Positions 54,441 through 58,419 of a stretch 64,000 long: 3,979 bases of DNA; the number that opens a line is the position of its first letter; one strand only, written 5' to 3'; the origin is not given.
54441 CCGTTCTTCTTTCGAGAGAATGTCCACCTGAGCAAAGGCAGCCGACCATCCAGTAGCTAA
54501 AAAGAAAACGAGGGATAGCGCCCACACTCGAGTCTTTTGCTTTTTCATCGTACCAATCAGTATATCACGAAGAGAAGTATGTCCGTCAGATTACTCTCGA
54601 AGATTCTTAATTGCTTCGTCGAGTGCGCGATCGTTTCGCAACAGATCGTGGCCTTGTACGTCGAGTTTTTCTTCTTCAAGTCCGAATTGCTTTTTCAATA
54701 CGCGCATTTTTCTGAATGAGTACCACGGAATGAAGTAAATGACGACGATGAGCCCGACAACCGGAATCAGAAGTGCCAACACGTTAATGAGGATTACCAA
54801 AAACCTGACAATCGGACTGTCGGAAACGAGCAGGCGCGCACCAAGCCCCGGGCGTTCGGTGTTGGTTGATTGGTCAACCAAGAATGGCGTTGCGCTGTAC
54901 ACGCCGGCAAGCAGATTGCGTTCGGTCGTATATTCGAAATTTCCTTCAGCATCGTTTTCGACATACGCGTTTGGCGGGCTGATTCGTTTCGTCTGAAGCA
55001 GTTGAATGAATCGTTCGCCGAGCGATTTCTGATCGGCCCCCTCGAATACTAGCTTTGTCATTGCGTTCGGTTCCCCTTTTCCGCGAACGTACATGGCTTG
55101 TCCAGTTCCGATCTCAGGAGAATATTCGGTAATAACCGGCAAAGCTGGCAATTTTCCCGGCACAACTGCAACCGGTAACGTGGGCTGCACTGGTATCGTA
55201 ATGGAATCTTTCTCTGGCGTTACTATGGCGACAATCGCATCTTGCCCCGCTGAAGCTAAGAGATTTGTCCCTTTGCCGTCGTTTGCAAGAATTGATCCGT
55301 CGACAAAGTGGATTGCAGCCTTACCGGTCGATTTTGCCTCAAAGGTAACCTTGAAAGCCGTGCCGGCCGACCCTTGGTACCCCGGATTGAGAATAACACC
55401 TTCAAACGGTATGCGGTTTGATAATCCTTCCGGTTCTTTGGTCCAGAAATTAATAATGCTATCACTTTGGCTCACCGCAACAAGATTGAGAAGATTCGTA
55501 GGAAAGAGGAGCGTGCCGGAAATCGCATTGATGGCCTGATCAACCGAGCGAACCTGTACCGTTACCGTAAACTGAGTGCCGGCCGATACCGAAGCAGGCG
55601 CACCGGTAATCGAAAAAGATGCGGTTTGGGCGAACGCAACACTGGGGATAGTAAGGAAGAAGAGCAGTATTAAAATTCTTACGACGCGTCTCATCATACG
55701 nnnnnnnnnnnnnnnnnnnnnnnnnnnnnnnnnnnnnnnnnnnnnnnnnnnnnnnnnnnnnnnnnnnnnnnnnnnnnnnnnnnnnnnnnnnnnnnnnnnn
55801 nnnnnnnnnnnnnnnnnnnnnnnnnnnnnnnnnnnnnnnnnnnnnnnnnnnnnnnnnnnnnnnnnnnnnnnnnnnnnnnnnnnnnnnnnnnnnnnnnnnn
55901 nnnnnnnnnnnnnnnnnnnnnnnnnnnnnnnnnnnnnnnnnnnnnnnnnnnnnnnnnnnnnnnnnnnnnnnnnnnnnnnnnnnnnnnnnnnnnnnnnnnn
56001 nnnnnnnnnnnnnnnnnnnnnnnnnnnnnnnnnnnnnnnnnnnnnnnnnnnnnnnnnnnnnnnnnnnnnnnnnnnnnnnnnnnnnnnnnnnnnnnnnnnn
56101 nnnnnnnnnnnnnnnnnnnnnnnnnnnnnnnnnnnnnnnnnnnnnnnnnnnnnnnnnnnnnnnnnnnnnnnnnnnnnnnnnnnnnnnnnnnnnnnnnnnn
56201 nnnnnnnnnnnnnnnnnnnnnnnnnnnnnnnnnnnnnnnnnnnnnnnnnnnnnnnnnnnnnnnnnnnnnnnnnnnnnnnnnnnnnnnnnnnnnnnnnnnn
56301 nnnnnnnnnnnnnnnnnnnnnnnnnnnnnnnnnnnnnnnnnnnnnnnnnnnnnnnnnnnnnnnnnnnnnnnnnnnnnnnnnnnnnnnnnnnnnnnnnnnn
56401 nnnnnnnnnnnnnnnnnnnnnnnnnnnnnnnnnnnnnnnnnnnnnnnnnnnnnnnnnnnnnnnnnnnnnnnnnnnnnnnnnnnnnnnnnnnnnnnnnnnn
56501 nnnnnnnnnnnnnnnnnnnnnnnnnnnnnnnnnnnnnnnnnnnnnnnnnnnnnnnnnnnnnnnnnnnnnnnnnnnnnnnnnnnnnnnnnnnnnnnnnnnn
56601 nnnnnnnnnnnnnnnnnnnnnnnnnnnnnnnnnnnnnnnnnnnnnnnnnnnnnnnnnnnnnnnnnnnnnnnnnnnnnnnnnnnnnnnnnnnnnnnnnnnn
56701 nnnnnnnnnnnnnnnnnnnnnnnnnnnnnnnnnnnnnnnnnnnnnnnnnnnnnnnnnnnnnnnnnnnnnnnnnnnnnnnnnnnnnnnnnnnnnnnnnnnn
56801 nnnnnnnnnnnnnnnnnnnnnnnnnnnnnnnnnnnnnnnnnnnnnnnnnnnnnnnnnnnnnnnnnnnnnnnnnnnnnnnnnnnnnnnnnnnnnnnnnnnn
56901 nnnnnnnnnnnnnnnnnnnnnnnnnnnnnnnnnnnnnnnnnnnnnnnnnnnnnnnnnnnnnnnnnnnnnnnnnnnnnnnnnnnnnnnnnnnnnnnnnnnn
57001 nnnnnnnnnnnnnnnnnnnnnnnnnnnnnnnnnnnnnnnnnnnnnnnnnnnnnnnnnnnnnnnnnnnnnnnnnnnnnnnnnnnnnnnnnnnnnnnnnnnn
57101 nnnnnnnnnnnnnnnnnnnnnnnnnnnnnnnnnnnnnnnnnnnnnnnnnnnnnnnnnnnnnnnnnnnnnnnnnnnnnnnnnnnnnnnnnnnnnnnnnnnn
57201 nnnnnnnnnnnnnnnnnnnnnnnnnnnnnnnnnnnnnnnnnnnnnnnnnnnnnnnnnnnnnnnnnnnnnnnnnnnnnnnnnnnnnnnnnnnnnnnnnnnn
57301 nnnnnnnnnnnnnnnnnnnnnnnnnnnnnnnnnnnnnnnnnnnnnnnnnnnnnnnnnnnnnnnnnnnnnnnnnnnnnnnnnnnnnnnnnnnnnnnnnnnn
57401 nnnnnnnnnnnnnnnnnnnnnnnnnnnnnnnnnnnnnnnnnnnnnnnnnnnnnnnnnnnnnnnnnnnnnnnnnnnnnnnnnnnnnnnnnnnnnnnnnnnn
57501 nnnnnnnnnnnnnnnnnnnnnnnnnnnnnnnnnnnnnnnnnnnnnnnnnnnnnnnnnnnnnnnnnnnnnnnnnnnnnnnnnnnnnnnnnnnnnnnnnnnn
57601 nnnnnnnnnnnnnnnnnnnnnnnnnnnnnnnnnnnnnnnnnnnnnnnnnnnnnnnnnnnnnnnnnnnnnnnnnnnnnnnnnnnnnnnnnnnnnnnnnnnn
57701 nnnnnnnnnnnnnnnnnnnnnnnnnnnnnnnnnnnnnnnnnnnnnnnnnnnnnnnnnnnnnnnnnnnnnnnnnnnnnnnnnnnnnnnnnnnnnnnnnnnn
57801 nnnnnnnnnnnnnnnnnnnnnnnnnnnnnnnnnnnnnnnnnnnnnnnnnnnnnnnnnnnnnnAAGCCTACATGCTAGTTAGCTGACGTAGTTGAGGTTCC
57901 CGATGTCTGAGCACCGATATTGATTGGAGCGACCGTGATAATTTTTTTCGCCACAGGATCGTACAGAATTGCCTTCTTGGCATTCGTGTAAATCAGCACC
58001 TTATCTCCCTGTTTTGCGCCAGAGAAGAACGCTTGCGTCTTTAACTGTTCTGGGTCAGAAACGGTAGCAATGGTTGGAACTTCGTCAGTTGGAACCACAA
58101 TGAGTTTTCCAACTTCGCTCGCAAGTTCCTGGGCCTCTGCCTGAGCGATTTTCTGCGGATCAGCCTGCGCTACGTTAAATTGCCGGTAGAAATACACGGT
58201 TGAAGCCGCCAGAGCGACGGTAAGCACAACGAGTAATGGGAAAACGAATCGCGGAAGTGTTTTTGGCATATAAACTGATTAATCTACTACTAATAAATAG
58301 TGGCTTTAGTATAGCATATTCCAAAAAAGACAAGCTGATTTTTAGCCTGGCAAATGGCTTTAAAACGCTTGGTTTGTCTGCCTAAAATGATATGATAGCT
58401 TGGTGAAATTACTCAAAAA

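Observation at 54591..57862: Cohesin-like and dockerin-like modules in adjacent secreted proteins of a non-cellulolytic-looking genome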

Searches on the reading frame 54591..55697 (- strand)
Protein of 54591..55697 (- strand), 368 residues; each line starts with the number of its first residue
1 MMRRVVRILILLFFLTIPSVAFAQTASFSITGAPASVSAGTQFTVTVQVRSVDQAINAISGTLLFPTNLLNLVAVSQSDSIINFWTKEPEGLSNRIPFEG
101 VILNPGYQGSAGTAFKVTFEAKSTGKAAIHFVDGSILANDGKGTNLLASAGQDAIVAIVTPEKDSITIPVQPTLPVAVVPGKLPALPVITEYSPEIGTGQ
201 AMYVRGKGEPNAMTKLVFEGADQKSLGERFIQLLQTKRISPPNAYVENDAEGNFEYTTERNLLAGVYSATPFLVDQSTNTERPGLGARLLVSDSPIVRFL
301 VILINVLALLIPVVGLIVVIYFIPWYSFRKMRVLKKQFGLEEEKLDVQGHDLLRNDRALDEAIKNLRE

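Call 3: search_protein_families(library=pfam, proteins=[window:54591-55697:-], max_evalue=1)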
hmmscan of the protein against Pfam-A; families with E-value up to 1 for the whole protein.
window:54591-55697:- (368 aa): 5 families
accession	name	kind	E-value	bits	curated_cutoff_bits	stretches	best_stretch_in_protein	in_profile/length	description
PF00963.24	Cohesin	-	0.0011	19.6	24.1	1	36-136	9-119/139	Cohesin domain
PF19077.6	Big_13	-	0.073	14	27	0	243-281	52-91/102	Bacterial Ig-like domain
PF15016.13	C5orf34_C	-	0.21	11.8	27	1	118-162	16-67/82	C5orf34 C-terminal domain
PF08511.16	COQ9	-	0.26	11.4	20.5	1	245-279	17-53/72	COQ9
PF05345.18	He_PIG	-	0.63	11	24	1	17-48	48-80/96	Putative Ig domain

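Call 4: search_protein_families(library=ncbifam, proteins=[window:54591-55697:-], max_evalue=1)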
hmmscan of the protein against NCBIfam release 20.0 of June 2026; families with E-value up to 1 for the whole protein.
window:54591-55697:- (368 aa): 1 family
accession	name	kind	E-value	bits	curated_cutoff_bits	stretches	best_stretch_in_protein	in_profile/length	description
TIGR03753.1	blh_monoox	subfamily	0.043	13.4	95.25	1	300-338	163-199/260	beta-carotene 15,15'-dioxygenase, Brp/Blh family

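Call 9: find_homologous_proteins(query=window:54591-55697:-)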
Query window:54591-55697:- (368 aa): 282 proteins with E <= 0.001 among 8000 candidates; the best 120 are listed.
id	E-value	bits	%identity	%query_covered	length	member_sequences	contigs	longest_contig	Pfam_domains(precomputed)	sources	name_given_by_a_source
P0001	5.4e-234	794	100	100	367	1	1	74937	-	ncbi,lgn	-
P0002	8.4e-113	395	51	99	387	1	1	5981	-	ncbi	ncbi:MAG: cohesin domain-containing protein [Candidatus Paceibacterota bacterium]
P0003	1.2e-112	395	51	97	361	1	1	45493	-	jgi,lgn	jgi:phage shock protein PspC (stress-responsive transcriptional regulator)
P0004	1.6e-112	394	51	99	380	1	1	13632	-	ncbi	-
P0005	2.0e-111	391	50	100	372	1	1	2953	-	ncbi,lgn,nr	ncbi:MAG TPA: hypothetical protein VLB02_02715 [Candidatus Paceibacterota bacterium]|nr:hypothetical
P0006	3.9e-111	390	52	98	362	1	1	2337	-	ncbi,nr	ncbi:cohesin domain-containing protein [Patescibacteria group bacterium]|nr:cohesin domain-containin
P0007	5.4e-111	389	51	97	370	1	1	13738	-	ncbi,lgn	-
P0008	1.0e-110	388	50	97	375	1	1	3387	-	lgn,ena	-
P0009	1.0e-110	388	50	99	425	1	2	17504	-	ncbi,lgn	-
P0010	1.4e-110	388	51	98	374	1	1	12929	-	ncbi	-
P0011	3.9e-110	386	52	100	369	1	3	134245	-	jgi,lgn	-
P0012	1.2e-109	385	49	99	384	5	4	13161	-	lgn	-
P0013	1.4e-109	385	52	97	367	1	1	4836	-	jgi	jgi:hypothetical protein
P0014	2.2e-109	384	52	94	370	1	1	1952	-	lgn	-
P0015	2.5e-109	384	48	100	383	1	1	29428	-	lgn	-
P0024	8.3e-108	379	54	93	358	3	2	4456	PF00963.25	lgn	-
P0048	3.1e-105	370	49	98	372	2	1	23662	PF00963.25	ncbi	-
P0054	7.2e-105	369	51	97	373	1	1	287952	-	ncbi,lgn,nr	ncbi:MAG: hypothetical protein KGL67_01775 [Patescibacteria group bacterium]|nr:hypothetical protein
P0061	3.1e-104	367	49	97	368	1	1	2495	PF00963.25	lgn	-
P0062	4.0e-104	367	49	97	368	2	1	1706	PF00963.25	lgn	-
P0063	4.1e-104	367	48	97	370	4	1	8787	PF00963.25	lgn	-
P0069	7.2e-104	366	48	95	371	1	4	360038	-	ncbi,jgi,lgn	jgi:hypothetical protein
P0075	2.4e-103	364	47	98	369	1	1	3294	PF00963.25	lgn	-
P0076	2.5e-103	364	48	97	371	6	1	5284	PF00963.25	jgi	jgi:hypothetical protein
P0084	1.5e-102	361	48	97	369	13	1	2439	PF00963.25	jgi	-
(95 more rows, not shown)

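Call 10: find_encoding_contigs(protein=P0069, flank=8000, max_places=2)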
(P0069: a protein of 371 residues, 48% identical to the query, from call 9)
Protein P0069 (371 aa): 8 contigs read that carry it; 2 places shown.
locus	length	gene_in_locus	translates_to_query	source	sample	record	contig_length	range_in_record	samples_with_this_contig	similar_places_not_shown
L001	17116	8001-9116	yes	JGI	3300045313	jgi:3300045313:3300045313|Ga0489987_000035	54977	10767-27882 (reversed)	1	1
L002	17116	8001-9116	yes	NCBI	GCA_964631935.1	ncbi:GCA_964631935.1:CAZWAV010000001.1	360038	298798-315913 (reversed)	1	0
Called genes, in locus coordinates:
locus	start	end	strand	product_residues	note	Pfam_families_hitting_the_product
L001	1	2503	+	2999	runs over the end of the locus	PF12951:PATR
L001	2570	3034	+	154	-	-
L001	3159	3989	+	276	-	-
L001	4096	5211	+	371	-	-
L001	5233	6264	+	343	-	-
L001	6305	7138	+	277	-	-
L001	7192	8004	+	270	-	-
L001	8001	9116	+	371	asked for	-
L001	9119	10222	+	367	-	PF00497:SBP_bac_3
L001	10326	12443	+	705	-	PF02518:HATPase_c, PF00204:DNA_gyraseB, PF01751:Toprim, PF00986:DNA_gyraseB_C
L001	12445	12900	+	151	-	PF14359:DUF4406 (weak)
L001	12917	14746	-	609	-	PF07973:tRNA_SAD (weak), PF00587:tRNA-synt_2b, PF03129:HGTP_anticodon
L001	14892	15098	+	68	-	PF01783:Ribosomal_L32p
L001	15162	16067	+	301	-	PF01029:NusB, PF00293:NUDIX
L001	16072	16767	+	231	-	PF22935:RM44_endonuclase, PF14622:Ribonucleas_3_3, PF00636:Ribonuclease_3, PF00035:dsrm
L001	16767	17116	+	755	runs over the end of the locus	PF02463:SMC_N, PF13476:AAA_23, PF13304:AAA_21 (weak)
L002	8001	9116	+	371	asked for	-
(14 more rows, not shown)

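Call 11: find_encoding_contigs(protein=P0054, flank=8000, max_places=2)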
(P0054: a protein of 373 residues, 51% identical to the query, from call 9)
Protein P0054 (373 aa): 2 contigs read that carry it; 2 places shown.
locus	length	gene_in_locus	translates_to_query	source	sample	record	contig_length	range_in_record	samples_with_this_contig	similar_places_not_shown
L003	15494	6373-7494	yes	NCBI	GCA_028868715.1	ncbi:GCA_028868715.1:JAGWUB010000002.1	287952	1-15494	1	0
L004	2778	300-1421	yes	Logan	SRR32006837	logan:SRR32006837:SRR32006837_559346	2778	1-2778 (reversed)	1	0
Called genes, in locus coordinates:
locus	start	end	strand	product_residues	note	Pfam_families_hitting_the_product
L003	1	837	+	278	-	?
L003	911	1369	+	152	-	-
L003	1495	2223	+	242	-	-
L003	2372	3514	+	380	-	-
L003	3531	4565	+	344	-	-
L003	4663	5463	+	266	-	PF17936:Big_6 (weak), PF00404:Dockerin_1 (weak)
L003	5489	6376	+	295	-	-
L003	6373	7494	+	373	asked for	-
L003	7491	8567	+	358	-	PF00497:SBP_bac_3, PF12974:Phosphonate-bd (weak)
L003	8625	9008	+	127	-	PF00072:Response_reg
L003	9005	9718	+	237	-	-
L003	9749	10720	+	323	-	PF00389:2-Hacid_dh, PF07991:KARI_N (faint), PF02826:2-Hacid_dh_C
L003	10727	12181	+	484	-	PF00300:His_Phos_1, PF00224:PK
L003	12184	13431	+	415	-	PF03952:Enolase_N, PF00113:Enolase_C, PF13378:MR_MLE_C (weak)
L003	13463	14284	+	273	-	PF01926:MMR_HSR1, PF02421:FeoB_N (weak), PF06071:YchF-GTPase_C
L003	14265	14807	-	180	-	PF06210:DUF1003 (weak), PF06103:DUF948 (weak)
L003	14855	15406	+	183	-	-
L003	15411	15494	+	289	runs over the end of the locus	PF13539:Peptidase_M15_4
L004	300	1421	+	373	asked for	-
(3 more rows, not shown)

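Call 13: search_solved_structures(query=A1, max_evalue=1, show_alignments=2)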
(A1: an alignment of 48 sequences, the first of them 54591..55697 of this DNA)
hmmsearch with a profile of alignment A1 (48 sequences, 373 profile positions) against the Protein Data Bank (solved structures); distinct sequences matched with E-value up to 1: 2.
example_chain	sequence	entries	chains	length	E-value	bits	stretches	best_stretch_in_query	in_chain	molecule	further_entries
5aoz_A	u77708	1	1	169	0.24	13.5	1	26-80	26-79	PUTATIVE CELLULOSOMAL SCAFFOLDIN PROTEIN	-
5m2o_A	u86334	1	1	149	0.35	12.9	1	27-80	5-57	Putative cellulosomal scaffoldin protein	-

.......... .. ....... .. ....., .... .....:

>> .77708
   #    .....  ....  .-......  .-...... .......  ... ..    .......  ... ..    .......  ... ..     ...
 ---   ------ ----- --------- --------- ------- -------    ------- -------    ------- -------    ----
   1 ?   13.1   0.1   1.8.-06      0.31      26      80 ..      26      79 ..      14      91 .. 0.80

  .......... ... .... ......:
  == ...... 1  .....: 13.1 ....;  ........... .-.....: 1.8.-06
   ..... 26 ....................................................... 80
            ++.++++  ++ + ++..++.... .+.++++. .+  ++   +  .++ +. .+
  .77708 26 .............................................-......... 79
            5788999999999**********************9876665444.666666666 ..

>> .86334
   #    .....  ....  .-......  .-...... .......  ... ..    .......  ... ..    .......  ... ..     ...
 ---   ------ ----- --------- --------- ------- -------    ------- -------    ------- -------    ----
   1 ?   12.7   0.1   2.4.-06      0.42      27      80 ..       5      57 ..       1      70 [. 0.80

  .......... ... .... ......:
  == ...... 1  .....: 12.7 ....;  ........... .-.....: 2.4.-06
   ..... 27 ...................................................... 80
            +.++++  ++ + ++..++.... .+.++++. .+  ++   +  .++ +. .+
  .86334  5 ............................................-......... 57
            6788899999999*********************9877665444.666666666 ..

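Call 15: search_protein_families(library=pfam, alignment_id=A1, max_evalue=0.01)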
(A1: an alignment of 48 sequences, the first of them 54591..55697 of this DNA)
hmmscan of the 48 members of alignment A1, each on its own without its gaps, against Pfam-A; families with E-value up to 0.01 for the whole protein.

A. member 1, window:54591-55697:- (368 aa): 1 family
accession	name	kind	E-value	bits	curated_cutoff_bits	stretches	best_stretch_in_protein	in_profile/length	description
PF00963.24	Cohesin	-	0.0011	19.6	24.1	1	36-136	9-119/139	Cohesin domain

B. families by the number of members that match (of 48 scanned): 3 families
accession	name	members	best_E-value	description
PF00963.24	Cohesin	7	4e-07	Cohesin domain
PF13584.12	BatD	2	0.0011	BatD DUF11 like domain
PF03896.21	TRAP_alpha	2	0.0026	Translocon-associated protein (TRAP), alpha subunit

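Call 25: predict_structure(alignment_id=A1)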
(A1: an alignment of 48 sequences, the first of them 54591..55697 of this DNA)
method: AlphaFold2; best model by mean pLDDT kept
length: 368 residues; sequences in the alignment: 48
mean_pLDDT: 83.4   pTM: 0.50
mean pLDDT of the five models: 83.4, 81.9, 81.0, 78.7, 78.1
residues with pLDDT >= 90: 163; 70-90: 149; 50-70: 42; < 50: 14
segments of 3 or more residues with pLDDT < 50: 169-179
pLDDT, mean of each block of 10 residues (from residue 1): 88 79 74 91 96 92 95 97 95 94 92 97 93 84 61 66 54 44 81 83 92 92 68 70 92 91 81 89 84 76 87 94 91 87 78 80 80
secondary structure, 60 per line:
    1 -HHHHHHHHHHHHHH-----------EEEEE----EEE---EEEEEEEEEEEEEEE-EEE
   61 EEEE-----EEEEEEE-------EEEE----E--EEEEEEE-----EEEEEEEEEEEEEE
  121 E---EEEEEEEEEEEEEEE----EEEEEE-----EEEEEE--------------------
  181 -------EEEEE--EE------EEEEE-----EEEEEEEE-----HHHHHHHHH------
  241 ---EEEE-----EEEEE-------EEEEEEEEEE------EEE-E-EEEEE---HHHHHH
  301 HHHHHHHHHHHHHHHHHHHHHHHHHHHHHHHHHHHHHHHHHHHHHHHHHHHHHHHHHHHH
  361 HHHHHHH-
elements in order: H2-15 E27-31 E36-38 E42-56 E58-64 E70-76 E84-87 E95-101 E107-121 E125-139 E144-149 E155-160 E188-192 E203-207 E213-220 H226-234 E244-247 E253-257 E265-274 E281-283 E287-291 H295-367

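Call 27: fold_search(model_id=the predicted structure, library=pdb)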
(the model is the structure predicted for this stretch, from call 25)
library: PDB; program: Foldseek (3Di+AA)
matches with E <= 10: 1990; with E <= 0.001: 351
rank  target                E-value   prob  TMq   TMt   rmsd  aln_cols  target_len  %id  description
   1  2w1n                  2.7e-10  1.00  0.29  0.45  25.3       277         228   14  cohesin and fibronectin type-III double module construct from the Clostridium perfringens glycoside hydrolase GH84C (released 2009-02-03)
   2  3l8q_C                1.1e-07  1.00  0.28  0.31  18.3       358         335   11  Structure analysis of the type II cohesin dyad from the adaptor ScaA scaffoldin of Acetivibrio cellulolyticus (released 2010-05-05)
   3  2vo8                  3.4e-07  1.00  0.31  0.78   3.1       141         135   11  Cohesin module from Clostridium perfringens ATCC13124 family 33 glycoside hydrolase. (released 2008-09-02)
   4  3l8q_A                7.2e-07  1.00  0.29  0.31  17.6       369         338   11  Structure analysis of the type II cohesin dyad from the adaptor ScaA scaffoldin of Acetivibrio cellulolyticus (released 2010-05-05)
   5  4kty_B                7.6e-07  1.00  0.23  0.13  18.2       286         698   10  Fibrin-stabilizing factor with a bound ligand (released 2013-12-04)
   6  3lso_A                8.0e-07  1.00  0.20  0.17  24.0       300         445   14  Crystal structure of Putative membrane anchored protein from Corynebacterium diphtheriae (released 2010-02-23)
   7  3l8q_D                1.0e-06  1.00  0.28  0.30  18.0       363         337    9  Structure analysis of the type II cohesin dyad from the adaptor ScaA scaffoldin of Acetivibrio cellulolyticus (released 2010-05-05)
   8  5n40                  1.0e-06  1.00  0.20  0.21  18.6       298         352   14  Structure of Yersinia pseudotuberculosis adhesin InvE (released 2017-04-12)
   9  5nrm_A                1.3e-06  1.00  0.31  0.75   2.8       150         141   13  Crystal structure of the sixth cohesin from Acetivibrio cellulolyticus' scaffoldin B in complex with Cel5 dockerin S51 (released 2018-01-31)
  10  2jh2_A                1.3e-06  1.00  0.30  0.74   3.4       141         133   17  X-ray crystal structure of a cohesin-like module from Clostridium perfringens (released 2007-11-06)
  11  3l8q_B                1.5e-06  1.00  0.30  0.32  17.4       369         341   12  Structure analysis of the type II cohesin dyad from the adaptor ScaA scaffoldin of Acetivibrio cellulolyticus (released 2010-05-05)
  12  9zq9_I                1.6e-06  1.00  0.19  0.29  18.6       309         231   11  Nucleosome with an SSB at SHL -2.8 in complex with the WGR domain of human PARP2, Class 1 (released 2026-03-25)
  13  2vn5_A                1.9e-06  1.00  0.30  0.70   3.4       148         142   18  The Clostridium cellulolyticum dockerin displays a dual binding mode for its cohesin partner (released 2008-05-20)
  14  9zqa_J                1.9e-06  1.00  0.19  0.27  18.6       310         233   11  Nucleosome with an SSB at SHL -2.8 in complex with the WGR domain of human PARP2, Class 2 (released 2026-03-25)
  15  6kgf_C                2.2e-06  1.00  0.32  0.72   2.8       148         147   13  Crystal structure of CaDoc0917(R16D)-CaCohA2 complex at pH 8.2 (released 2020-07-08)
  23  1g1k_A                3.4e-06  1.00  0.31  0.73   3.0       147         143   18  COHESIN MODULE FROM THE CELLULOSOME OF CLOSTRIDIUM CELLULOLYTICUM (released 2000-11-22)
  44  2jh2_C                9.5e-06  1.00  0.28  0.71   4.1       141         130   16  X-ray crystal structure of a cohesin-like module from Clostridium perfringens (released 2007-11-06)
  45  2xdh                  1.0e-05  1.00  0.30  0.72   3.4       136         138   22  Non-cellulosomal cohesin from the hyperthermophilic archaeon Archaeoglobus fulgidus (released 2010-05-26)
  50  2jh2_B                1.5e-05  1.00  0.31  0.77   2.9       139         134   16  X-ray crystal structure of a cohesin-like module from Clostridium perfringens (released 2007-11-06)
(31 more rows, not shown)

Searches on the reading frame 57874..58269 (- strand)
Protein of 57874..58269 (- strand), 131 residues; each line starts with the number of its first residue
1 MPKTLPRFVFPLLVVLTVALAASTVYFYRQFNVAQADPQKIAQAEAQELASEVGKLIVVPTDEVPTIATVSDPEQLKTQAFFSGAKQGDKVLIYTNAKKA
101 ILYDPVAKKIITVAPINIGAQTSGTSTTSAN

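Call 3: search_protein_families(library=pfam, proteins=[window:57874-58269:-], max_evalue=1)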
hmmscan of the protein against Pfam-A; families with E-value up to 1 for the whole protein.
window:57874-58269:- (131 aa): 1 family
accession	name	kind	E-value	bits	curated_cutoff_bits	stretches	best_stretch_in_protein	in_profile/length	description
PF22852.1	SoxE_N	-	0.17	12.2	27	1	13-35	14-35/48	Sulfocyanin, N-terminal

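Call 4: search_protein_families(library=ncbifam, proteins=[window:57874-58269:-], max_evalue=1)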
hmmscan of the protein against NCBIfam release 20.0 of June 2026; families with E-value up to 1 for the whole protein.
window:57874-58269:- (131 aa): 4 families
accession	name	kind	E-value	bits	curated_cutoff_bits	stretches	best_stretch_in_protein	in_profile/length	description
TIGR03947.1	viomycin_VioD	equivalog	0.015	14.2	390.9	1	19-104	108-190/359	capreomycidine synthase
TIGR03094.1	sulfo_cyanin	equivalog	0.017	14.5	168.4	1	11-102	7-96/195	sulfocyanin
TIGR01432.1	QOXA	equivalog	0.052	12.9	240.95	1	9-119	38-145/227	cytochrome aa3 quinol oxidase subunit II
TIGR02175.1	PorC_KorC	subfamily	0.065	13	81.1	1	65-126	67-126/177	2-oxoacid:acceptor oxidoreductase, gamma subunit, pyruvate/2-ketoisovalerate family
